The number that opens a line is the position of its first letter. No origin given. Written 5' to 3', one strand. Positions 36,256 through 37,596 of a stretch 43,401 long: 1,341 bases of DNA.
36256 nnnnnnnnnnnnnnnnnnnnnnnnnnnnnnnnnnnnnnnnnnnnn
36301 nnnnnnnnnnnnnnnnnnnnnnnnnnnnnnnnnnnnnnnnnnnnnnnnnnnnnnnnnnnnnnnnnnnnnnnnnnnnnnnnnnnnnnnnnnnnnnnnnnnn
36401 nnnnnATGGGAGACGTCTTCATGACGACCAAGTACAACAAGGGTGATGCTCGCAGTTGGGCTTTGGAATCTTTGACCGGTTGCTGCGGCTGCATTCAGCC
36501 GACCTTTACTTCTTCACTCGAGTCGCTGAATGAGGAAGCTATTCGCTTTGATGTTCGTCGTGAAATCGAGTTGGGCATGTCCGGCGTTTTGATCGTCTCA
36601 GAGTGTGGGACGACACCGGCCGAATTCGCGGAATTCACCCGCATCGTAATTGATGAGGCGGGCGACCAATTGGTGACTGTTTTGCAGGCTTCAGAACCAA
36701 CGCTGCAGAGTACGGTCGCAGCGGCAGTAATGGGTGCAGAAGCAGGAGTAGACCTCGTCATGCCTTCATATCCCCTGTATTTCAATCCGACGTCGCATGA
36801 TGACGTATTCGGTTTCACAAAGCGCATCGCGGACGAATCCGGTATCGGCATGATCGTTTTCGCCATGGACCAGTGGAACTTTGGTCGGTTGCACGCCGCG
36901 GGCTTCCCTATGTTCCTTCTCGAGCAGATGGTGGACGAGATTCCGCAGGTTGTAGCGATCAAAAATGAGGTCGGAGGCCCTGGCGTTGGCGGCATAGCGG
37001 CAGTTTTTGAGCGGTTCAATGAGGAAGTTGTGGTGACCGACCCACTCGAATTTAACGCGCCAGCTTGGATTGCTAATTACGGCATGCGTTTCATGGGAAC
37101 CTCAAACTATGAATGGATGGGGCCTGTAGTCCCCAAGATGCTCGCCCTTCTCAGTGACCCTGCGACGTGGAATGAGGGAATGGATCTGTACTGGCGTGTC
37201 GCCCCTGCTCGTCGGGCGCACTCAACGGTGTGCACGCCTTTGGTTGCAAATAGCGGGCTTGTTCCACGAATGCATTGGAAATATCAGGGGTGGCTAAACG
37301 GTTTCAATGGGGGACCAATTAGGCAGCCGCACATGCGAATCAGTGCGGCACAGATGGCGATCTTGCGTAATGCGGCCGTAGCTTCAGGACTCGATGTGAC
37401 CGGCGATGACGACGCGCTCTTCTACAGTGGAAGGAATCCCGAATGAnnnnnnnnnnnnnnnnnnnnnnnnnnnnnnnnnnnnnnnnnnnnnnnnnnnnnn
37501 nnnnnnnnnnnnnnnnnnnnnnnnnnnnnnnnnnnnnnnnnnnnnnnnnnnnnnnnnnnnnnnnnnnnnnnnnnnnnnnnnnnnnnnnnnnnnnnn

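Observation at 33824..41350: Ten-gene Rieske-dioxygenase operon with an unusual mix of ring-cleavage and C-N-processing enzymes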

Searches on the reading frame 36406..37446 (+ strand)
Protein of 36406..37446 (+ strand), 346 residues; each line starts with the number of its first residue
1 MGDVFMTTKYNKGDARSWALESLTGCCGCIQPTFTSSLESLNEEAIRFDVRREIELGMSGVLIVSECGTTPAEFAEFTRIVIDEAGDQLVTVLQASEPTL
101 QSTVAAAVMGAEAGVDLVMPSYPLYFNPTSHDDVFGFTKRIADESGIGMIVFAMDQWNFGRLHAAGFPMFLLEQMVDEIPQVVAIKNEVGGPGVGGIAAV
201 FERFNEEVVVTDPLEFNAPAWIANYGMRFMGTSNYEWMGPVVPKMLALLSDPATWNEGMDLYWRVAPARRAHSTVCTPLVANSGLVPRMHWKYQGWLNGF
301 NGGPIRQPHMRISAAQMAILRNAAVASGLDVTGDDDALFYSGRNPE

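Call 5: search_protein_families(library=pfam, proteins=[window:36406-37446:+], max_evalue=0.01)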
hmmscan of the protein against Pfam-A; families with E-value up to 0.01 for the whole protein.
window:36406-37446:+ (346 aa): 1 family
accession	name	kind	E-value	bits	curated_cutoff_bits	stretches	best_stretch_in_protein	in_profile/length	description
PF00701.28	DHDPS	-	6.5e-05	22.2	22.1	1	40-190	18-165/289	Dihydrodipicolinate synthetase family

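Call 6: search_protein_families(library=ncbifam, proteins=[window:36406-37446:+], max_evalue=0.01)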
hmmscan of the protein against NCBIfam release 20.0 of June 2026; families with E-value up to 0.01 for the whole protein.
window:36406-37446:+ (346 aa): 3 families
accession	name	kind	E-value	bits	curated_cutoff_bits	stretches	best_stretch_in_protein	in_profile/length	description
NF002958.0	PRK03620.1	subfamily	3.9e-05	22.6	278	1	39-190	26-170/307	5-dehydro-4-deoxyglucarate dehydratase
TIGR03249.1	KdgD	equivalog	0.00054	19.1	373.95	1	40-190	25-169/299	5-dehydro-4-deoxyglucarate dehydratase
TIGR00683.1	nanA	equivalog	0.00059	19.2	382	1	39-156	16-137/293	N-acetylneuraminate lyase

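Call 38: search_solved_structures(query=window:36421-37446:+, max_evalue=0.01)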
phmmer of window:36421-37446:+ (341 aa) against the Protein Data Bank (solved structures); distinct sequences matched with E-value up to 0.01: 4.
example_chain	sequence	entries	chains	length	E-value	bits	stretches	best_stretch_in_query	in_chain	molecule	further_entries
1f5z_A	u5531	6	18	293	0.00043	22.7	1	34-149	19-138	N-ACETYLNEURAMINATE LYASE | N-ACETYL NEURAMINATE LYASE | N-ACETYL-NEURAMINATE LYASE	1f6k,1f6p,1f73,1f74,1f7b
4imc_A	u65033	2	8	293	0.0018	20.7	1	18-149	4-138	N-acetylneuraminate lyase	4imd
4ime_A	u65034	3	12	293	0.0018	20.7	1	18-149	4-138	N-acetylneuraminate lyase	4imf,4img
3flu_A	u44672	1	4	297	0.0024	20.3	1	35-199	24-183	Dihydrodipicolinate synthase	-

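Call 41: search_dna_similar(query=window:36421-37446:+, collection=plasmids, mode=protein, max_rows=25)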
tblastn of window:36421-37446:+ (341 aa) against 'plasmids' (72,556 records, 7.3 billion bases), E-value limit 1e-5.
Records with a match: 26; places in all: 28; records where one place covers at least 80% of the query: 26.
Best place of each record, by identity: 60-80% 1; <60% 25.
By first word of the organism name: Roseomonas 8; Bradyrhizobium 7; Variovorax 3; Novosphingobium 3; Rhodococcus 1; Streptomyces 1; Paraburkholderia 1; Corynebacterium 1; Burkholderia 1.
By predicted mobility (MOB-suite, as given by PLSDB): non-mobilizable 17; conjugative 6; mobilizable 3.
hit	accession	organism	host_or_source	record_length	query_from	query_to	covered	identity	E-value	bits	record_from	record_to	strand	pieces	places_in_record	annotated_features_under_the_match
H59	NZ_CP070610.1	Rhodococcus koreensis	cell culture,rhizosphere of apple ...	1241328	4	341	99%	68.3%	1e-143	455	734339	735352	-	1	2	record has no annotation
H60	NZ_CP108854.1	Streptomyces sp. NBC_00841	-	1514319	5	341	99%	50.6%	9e-99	326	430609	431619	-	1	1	record has no annotation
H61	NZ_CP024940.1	Paraburkholderia hospita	soil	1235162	4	340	99%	39.8%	2e-70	245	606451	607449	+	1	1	record has no annotation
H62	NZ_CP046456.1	Corynebacterium occultum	pure culture,soil from a small paddock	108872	5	338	98%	38.6%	1e-64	228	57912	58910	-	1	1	dihydrodipicolinate synthase family protein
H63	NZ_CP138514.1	Variovorax paradoxus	Legume root,PacBio whole genome assembly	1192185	5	340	99%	37.8%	5e-69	241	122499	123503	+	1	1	none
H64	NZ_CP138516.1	Variovorax paradoxus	Legume root,PacBio whole genome assembly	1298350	5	340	99%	37.8%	6e-69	241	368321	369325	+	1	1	none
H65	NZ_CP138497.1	Variovorax boronicumulans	Legume root,PacBio whole genome assembly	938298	5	340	99%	37.2%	5e-68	238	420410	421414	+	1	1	dihydrodipicolinate synthase family protein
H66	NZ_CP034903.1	Roseomonas mucosa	Homo sapiens,tissue sample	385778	5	340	99%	37.1%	3e-62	221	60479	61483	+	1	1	dihydrodipicolinate synthase family protein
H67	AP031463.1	Roseomonas mucosa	Homo sapiens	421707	5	340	99%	37.1%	3e-62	221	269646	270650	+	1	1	hypothetical protein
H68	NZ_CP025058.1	Roseomonas mucosa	Homo sapiens,Clinical, healthy, human ...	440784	5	340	99%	37.1%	3e-62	221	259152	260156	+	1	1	dihydrodipicolinate synthase family protein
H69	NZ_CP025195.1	Roseomonas mucosa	Homo sapiens,clinical, human skin, ...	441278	5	340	99%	37.1%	3e-62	221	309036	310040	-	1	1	dihydrodipicolinate synthase family protein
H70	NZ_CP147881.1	Roseomonas mucosa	cell culture,Styx glacier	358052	5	340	99%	37.1%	3e-62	221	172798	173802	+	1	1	dihydrodipicolinate synthase family protein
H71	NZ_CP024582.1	Roseomonas sp. FDAARGOS_362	Homo sapiens,peripheral Blood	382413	5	340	99%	37.1%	3e-62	221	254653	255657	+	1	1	dihydrodipicolinate synthase family protein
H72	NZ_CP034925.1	Roseomonas mucosa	Homo sapiens,tissue sample,Clinical, ...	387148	5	340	99%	37.1%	3e-62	221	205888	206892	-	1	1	dihydrodipicolinate synthase family protein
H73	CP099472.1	Roseomonas mucosa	Human skin,single cell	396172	5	340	99%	37.1%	3e-62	221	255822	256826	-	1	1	dihydrodipicolinate synthase family protein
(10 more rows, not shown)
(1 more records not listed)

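Call 42: get_annotated_region(hit=H59, flank=14000)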
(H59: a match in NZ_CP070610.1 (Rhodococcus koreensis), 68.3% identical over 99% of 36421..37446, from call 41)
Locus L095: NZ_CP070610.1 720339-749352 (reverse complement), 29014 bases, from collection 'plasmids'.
description: Rhodococcus koreensis strain R85 plasmid unnamed1, complete sequence
organism: Rhodococcus koreensis (NCBI taxid 99653)
taxonomy: Bacteria; Actinomycetota; Actinomycetes; Mycobacteriales; Nocardiaceae; Rhodococcus; Rhodococcus koreensis
host: -; source: cell culture,rhizosphere of apple plantlets grown in replant diseased soil; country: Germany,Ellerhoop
typing (MOB-suite, as given by PLSDB): mobilizable; relaxase MOBP,MOBP
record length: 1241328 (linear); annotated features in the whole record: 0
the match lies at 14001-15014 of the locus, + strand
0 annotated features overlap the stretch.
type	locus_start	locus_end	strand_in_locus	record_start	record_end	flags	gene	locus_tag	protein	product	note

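Call 43: get_annotated_region(hit=H65, flank=10000)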
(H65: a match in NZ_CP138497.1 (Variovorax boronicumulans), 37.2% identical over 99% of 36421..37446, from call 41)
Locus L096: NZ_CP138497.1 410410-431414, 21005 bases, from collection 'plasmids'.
description: Variovorax boronicumulans strain EBFNA2 plasmid unnamed, complete sequence
organism: Variovorax boronicumulans (NCBI taxid 436515)
taxonomy: Bacteria; Pseudomonadota; Betaproteobacteria; Burkholderiales; Comamonadaceae; Variovorax; Variovorax boronicumulans
host: -; source: Legume root,PacBio whole genome assembly; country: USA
typing (MOB-suite, as given by PLSDB): non-mobilizable; mating-pair formation MPF_T
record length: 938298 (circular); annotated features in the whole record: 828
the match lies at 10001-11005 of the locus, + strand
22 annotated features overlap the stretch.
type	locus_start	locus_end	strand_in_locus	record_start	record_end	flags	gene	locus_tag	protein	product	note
CDS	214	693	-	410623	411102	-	-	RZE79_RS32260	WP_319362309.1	RidA family protein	-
CDS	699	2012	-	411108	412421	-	-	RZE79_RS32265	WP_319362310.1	aminotransferase class V-fold PLP-dependent enzyme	-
CDS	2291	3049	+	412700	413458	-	-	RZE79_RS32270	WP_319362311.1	PAS domain-containing protein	-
CDS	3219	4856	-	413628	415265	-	-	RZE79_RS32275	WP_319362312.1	hypothetical protein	-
CDS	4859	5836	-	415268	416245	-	-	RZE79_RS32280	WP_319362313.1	tripartite tricarboxylate transporter substrate binding protein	-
CDS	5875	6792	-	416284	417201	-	-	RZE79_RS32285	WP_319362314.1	NAD(P)/FAD-dependent oxidoreductase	-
CDS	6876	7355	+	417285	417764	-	-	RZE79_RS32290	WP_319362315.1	SMC-Scp complex subunit ScpB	GO:0051304 - chromosome separation [Evidence IEA]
CDS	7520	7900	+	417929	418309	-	-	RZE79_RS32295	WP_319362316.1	hypothetical protein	-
CDS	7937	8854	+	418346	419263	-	-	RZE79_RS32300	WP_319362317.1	LysR family transcriptional regulator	-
CDS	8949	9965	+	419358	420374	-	-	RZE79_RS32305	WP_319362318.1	ornithine cyclodeaminase family protein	-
CDS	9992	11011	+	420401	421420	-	-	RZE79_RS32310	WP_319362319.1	dihydrodipicolinate synthase family protein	GO:0009436 - glyoxylate catabolic process [Evidence IEA]; GO:0071704 - organic substance metabolic process [Evidence ...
CDS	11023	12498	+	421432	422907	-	-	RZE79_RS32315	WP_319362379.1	NAD-dependent succinate-semialdehyde dehydrogenase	-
CDS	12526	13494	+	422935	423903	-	-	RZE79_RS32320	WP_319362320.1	tripartite tricarboxylate transporter substrate binding protein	-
CDS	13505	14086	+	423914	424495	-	-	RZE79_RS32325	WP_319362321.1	cupin domain-containing protein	-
CDS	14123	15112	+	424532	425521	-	-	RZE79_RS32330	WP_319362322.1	fumarylacetoacetate hydrolase family protein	-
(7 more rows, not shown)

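Call 44: get_annotated_region(hit=H62, flank=10000)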
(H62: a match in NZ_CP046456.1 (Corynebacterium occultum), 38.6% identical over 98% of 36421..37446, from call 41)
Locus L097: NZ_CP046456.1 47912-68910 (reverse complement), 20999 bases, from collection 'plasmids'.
description: Corynebacterium occultum strain 2039 plasmid pCOCCU, complete sequence
organism: Corynebacterium occultum (NCBI taxid 2675219)
taxonomy: Bacteria; Actinomycetota; Actinomycetes; Mycobacteriales; Corynebacteriaceae; Corynebacterium; Corynebacterium occultum
host: -; source: pure culture,soil from a small paddock; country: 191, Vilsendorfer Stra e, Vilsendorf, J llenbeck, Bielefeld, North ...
typing (MOB-suite, as given by PLSDB): mobilizable; relaxase MOBF
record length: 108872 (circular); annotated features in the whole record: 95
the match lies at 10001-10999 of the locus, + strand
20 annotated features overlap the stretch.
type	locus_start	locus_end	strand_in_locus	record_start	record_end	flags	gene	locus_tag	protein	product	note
CDS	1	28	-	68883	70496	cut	-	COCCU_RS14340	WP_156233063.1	FAD-binding oxidoreductase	-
CDS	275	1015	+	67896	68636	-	-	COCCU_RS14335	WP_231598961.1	SDR family oxidoreductase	-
CDS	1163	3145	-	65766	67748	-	-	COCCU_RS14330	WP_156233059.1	acetoacetate--CoA ligase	GO:0019287 - isopentenyl diphosphate biosynthetic process, mevalonate pathway [Evidence IEA]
CDS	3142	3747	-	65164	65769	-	-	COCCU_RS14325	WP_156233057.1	cupin domain-containing protein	-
CDS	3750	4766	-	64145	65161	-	-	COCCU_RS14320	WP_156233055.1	fumarylacetoacetate hydrolase family protein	-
CDS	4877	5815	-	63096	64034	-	-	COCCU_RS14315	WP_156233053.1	VOC family protein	-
CDS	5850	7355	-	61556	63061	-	-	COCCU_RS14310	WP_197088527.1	bifunctional 3-(3-hydroxy-phenyl)propionate/3-hydroxycinnamic acid hydroxylase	-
CDS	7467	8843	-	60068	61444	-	-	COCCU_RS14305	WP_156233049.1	aldehyde dehydrogenase family protein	-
CDS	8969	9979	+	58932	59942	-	-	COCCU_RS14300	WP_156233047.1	ornithine cyclodeaminase family protein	-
CDS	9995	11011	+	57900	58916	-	-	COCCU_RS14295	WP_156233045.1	dihydrodipicolinate synthase family protein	-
CDS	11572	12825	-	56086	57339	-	-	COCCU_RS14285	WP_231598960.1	acetyl-CoA C-acyltransferase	GO:0006631 - fatty acid metabolic process [Evidence IEA]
CDS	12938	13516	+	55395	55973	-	-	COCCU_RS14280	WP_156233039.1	TetR/AcrR family transcriptional regulator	GO:0006355 - regulation of DNA-templated transcription [Evidence IEA]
CDS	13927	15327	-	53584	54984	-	-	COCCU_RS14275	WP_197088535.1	MFS transporter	GO:0055085 - transmembrane transport [Evidence IEA]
CDS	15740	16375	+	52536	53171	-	-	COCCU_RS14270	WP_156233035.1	hypothetical protein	-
CDS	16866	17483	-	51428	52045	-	-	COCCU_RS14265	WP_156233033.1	recombinase family protein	GO:0006310 - DNA recombination [Evidence IEA]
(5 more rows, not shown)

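Call 45: get_annotated_region(hit=H60, flank=14000)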
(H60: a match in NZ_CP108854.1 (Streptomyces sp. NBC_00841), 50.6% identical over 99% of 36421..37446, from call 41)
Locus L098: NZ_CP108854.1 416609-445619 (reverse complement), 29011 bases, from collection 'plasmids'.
description: Streptomyces sp. NBC_00841 plasmid unnamed1
organism: Streptomyces sp. NBC_00841 (NCBI taxid 2975847)
taxonomy: Bacteria; Actinomycetota; Actinomycetes; Kitasatosporales; Streptomycetaceae; Streptomyces; Streptomyces sp. NBC 00841
host: -; source: -; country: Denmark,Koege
typing (MOB-suite, as given by PLSDB): mobilizable; relaxase MOBF,MOBP,MOBP
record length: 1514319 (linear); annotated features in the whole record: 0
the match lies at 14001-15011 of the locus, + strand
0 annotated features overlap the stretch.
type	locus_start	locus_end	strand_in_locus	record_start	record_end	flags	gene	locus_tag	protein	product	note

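Call 46: get_annotated_region(hit=H66, flank=10000)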
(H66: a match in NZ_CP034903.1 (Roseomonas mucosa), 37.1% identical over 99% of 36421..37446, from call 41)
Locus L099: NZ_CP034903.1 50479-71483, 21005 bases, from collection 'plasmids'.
description: Roseomonas mucosa strain AD3 plasmid p1-AD3, complete sequence
organism: Roseomonas mucosa (NCBI taxid 207340)
taxonomy: Bacteria; Pseudomonadota; Alphaproteobacteria; Rhodospirillales; Acetobacteraceae; Roseomonas; Roseomonas mucosa
host: -; source: Homo sapiens,tissue sample; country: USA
typing (MOB-suite, as given by PLSDB): non-mobilizable
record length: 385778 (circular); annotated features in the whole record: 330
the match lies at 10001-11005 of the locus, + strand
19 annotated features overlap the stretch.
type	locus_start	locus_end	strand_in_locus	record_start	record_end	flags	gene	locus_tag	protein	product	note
CDS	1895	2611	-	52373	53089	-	-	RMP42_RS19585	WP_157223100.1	transporter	-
CDS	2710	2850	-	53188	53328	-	-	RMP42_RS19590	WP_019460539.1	hypothetical protein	-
CDS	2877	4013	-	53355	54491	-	-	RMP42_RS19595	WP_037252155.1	FAD-dependent oxidoreductase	-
CDS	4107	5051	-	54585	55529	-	-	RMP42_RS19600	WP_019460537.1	VOC family protein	-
CDS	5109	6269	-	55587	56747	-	-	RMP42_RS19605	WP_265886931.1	prolyl oligopeptidase family serine peptidase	GO:0006508 - proteolysis [Evidence IEA]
CDS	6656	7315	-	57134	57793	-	-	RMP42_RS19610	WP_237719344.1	FCD domain-containing protein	-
CDS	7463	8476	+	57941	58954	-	-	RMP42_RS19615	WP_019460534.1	ornithine cyclodeaminase family protein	-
CDS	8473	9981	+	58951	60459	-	-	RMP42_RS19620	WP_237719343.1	NAD-dependent succinate-semialdehyde dehydrogenase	-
CDS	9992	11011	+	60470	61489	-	-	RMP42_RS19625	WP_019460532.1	dihydrodipicolinate synthase family protein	GO:0009436 - glyoxylate catabolic process [Evidence IEA]; GO:0071704 - organic substance metabolic process [Evidence ...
CDS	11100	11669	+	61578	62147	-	-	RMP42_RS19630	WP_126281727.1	hypothetical protein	-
CDS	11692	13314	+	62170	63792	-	-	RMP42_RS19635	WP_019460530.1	FAD-binding oxidoreductase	-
CDS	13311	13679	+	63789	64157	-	-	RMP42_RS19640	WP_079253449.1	cytochrome c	-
CDS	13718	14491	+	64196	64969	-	-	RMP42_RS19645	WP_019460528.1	SDR family oxidoreductase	-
CDS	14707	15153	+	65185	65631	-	-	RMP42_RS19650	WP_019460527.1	pseudoazurin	-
CDS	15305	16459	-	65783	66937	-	-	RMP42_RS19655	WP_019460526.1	acyl-CoA dehydrogenase family protein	-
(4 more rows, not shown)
